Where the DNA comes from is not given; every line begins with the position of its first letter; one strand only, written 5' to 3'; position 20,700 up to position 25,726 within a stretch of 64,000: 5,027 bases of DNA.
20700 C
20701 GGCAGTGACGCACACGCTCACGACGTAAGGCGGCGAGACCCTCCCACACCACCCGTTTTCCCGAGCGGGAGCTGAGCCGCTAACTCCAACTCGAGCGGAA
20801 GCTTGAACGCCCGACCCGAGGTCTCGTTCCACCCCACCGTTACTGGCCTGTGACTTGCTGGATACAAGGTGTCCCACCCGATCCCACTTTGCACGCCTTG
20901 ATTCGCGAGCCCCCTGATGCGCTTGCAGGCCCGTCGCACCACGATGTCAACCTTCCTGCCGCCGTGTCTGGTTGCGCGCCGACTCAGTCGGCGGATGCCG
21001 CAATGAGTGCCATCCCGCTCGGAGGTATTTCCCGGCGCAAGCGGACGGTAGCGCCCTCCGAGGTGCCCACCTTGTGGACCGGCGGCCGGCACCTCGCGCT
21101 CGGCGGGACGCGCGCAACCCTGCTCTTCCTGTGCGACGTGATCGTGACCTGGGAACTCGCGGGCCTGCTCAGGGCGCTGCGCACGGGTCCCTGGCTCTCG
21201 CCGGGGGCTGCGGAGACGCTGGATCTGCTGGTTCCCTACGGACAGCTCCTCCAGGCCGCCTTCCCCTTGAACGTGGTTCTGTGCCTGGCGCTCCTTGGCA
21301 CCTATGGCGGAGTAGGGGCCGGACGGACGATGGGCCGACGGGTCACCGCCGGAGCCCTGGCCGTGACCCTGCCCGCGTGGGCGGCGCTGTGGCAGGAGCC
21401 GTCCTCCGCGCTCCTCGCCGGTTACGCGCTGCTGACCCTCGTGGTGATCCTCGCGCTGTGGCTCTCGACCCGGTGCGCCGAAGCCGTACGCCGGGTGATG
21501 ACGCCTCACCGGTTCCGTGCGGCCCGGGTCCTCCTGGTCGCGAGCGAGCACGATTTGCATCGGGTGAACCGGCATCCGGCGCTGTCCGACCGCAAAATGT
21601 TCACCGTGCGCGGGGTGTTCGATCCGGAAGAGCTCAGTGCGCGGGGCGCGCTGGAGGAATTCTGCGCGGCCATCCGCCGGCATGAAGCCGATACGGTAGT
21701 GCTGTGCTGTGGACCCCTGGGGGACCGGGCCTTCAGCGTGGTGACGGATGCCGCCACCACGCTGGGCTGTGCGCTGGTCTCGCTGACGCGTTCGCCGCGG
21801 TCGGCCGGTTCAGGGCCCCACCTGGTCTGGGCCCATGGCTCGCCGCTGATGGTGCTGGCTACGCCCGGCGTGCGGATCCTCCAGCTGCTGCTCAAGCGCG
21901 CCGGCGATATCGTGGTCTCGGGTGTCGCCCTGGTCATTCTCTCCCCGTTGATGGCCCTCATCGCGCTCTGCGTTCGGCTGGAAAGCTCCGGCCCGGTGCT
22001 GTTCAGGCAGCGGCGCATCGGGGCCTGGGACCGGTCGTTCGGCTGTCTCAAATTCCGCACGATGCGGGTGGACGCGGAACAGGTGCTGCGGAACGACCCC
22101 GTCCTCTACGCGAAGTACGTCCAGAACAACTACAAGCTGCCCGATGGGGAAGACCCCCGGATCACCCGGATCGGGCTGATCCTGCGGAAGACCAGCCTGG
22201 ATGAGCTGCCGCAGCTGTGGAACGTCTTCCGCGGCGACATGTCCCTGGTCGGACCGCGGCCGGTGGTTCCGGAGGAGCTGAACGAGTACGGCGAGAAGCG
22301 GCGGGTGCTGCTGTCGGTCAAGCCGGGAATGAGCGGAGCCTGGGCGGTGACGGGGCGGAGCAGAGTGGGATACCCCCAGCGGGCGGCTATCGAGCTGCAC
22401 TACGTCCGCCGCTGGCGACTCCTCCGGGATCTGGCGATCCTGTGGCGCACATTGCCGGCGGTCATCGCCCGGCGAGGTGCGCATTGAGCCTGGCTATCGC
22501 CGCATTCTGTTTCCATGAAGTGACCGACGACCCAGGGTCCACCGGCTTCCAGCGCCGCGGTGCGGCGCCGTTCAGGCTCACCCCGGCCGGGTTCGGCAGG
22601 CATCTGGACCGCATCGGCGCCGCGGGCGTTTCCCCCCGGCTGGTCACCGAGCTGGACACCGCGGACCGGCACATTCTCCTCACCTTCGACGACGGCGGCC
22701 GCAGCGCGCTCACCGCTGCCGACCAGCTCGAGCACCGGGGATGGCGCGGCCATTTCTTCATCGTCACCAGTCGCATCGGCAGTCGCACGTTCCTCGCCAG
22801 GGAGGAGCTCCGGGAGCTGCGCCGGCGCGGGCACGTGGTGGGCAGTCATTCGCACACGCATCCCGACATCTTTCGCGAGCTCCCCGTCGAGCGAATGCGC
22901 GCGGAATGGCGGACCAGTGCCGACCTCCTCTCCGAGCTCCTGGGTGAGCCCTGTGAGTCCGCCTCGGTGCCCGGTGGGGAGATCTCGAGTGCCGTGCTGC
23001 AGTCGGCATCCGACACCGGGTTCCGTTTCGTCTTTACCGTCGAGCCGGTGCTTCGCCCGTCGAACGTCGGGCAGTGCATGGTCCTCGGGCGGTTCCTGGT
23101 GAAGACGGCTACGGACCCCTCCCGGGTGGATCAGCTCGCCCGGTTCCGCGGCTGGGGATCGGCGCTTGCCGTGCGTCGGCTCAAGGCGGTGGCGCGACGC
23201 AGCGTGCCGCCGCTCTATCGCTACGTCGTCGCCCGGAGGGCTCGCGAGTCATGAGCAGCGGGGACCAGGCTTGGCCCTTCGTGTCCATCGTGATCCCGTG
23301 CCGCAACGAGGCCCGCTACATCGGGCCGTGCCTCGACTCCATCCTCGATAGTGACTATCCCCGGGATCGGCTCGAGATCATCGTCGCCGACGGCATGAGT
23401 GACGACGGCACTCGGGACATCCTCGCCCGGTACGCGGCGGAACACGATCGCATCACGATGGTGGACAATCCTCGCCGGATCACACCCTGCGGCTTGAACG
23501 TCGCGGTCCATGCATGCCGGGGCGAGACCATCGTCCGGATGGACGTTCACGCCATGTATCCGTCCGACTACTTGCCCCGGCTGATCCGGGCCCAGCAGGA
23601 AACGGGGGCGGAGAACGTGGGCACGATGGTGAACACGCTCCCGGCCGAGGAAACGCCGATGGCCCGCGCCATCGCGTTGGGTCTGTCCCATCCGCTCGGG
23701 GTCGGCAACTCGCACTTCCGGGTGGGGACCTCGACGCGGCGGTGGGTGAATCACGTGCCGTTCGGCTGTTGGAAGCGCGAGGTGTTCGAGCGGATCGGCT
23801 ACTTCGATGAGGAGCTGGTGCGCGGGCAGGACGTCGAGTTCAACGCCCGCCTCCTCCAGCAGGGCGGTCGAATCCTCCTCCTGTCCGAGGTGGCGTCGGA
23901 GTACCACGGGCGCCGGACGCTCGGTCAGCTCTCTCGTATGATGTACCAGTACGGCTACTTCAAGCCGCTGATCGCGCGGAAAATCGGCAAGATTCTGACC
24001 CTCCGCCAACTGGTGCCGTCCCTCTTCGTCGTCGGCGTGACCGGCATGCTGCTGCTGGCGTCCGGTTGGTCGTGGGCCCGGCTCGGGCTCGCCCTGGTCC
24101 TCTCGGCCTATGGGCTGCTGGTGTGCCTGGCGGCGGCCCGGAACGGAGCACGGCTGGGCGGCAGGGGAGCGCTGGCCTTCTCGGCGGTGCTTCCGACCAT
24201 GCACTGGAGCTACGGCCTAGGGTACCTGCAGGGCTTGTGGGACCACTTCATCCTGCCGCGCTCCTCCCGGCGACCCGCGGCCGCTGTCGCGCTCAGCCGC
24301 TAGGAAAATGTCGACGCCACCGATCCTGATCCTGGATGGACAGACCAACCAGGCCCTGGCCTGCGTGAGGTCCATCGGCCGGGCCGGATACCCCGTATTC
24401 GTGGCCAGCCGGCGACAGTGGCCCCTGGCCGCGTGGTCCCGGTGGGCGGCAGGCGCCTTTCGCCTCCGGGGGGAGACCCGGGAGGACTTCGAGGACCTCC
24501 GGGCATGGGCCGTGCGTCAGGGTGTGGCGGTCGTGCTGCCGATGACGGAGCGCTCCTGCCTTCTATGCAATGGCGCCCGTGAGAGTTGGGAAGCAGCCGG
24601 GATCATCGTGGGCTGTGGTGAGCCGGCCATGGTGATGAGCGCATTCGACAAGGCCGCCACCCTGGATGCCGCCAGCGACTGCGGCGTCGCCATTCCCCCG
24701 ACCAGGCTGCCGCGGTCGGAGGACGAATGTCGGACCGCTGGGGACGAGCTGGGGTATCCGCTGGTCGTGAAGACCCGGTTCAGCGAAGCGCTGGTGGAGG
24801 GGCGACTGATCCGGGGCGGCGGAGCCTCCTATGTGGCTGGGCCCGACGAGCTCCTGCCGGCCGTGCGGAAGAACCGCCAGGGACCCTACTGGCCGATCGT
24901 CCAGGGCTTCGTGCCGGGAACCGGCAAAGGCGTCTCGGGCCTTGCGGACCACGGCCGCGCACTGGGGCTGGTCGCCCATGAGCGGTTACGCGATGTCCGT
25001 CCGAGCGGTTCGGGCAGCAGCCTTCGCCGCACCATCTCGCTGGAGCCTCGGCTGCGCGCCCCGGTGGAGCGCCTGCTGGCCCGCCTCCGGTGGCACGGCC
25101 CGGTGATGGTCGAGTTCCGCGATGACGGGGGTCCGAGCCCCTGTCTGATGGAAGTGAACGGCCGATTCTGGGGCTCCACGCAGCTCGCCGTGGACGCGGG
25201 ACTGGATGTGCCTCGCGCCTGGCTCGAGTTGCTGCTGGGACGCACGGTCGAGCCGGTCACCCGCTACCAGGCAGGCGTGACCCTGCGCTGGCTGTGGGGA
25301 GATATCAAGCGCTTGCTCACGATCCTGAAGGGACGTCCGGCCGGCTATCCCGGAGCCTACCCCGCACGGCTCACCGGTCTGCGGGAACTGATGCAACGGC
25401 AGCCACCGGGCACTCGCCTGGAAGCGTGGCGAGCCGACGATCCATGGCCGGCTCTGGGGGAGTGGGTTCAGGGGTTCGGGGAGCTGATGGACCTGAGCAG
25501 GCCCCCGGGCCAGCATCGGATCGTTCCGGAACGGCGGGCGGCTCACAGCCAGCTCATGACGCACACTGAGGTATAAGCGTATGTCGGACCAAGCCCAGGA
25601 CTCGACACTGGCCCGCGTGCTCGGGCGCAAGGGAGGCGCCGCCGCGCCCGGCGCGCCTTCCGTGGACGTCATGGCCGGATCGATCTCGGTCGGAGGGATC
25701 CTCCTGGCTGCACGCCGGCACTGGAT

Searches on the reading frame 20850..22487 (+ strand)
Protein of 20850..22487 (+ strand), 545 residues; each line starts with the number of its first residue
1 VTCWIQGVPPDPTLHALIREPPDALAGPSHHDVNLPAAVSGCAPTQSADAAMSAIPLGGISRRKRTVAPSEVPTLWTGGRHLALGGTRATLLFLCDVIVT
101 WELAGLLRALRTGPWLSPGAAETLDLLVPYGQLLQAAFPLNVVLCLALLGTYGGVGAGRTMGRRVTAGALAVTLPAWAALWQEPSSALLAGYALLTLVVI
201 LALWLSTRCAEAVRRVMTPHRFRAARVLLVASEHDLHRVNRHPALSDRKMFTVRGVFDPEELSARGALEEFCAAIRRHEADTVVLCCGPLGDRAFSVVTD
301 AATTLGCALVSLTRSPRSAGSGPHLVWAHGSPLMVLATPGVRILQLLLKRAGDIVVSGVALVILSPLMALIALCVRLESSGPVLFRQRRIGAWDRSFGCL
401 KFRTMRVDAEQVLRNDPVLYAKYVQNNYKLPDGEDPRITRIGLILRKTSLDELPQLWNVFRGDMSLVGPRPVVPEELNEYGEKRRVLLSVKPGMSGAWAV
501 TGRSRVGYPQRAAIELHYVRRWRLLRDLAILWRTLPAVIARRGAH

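Call 11: search_protein_families(library=pfam, proteins=[window:20850-22487:+], max_evalue=0.001)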
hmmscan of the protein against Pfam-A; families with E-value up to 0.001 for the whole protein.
window:20850-22487:+ (545 aa): 1 family
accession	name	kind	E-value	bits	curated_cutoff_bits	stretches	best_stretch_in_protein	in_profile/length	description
PF02397.22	Bac_transf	-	1.3e-59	201.2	27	1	349-539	1-178/179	Bacterial sugar transferase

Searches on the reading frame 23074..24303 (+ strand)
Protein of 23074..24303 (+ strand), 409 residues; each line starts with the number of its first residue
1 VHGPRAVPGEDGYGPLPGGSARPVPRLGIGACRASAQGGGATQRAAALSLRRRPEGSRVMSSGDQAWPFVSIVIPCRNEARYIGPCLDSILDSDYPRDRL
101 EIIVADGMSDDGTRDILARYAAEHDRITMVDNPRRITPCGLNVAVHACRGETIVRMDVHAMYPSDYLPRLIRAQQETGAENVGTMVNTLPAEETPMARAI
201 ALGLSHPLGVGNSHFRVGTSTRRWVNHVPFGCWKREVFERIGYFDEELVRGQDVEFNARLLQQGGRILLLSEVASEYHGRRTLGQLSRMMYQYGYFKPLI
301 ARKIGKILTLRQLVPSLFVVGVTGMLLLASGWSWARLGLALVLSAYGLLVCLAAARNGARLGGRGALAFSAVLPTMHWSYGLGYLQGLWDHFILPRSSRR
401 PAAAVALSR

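Call 11: search_protein_families(library=pfam, proteins=[window:23074-24303:+], max_evalue=0.001)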
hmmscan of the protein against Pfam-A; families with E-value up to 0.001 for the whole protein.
window:23074-24303:+ (409 aa): 2 families
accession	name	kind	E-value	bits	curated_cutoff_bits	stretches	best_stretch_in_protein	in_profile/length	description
PF00535.33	Glycos_transf_2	-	5.6e-22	78.9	23.3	1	71-200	1-129/168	Glycosyl transferase family 2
PF13641.12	Glyco_tranf_2_3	-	9.8e-16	58.9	27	1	70-282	3-216/230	Glycosyltransferase like family 2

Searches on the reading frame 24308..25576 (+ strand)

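Call 11: search_protein_families(library=pfam, proteins=[window:24308-25576:+], max_evalue=0.001)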
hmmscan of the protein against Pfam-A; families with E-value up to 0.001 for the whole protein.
window:24308-25576:+ (422 aa): 1 family
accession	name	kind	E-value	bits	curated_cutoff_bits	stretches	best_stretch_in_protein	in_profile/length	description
PF15632.11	ATPgrasp_Ter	-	2.6e-09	37.4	29.1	1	198-328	7-127/131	ATP-grasp in the biosynthetic pathway with Ter operon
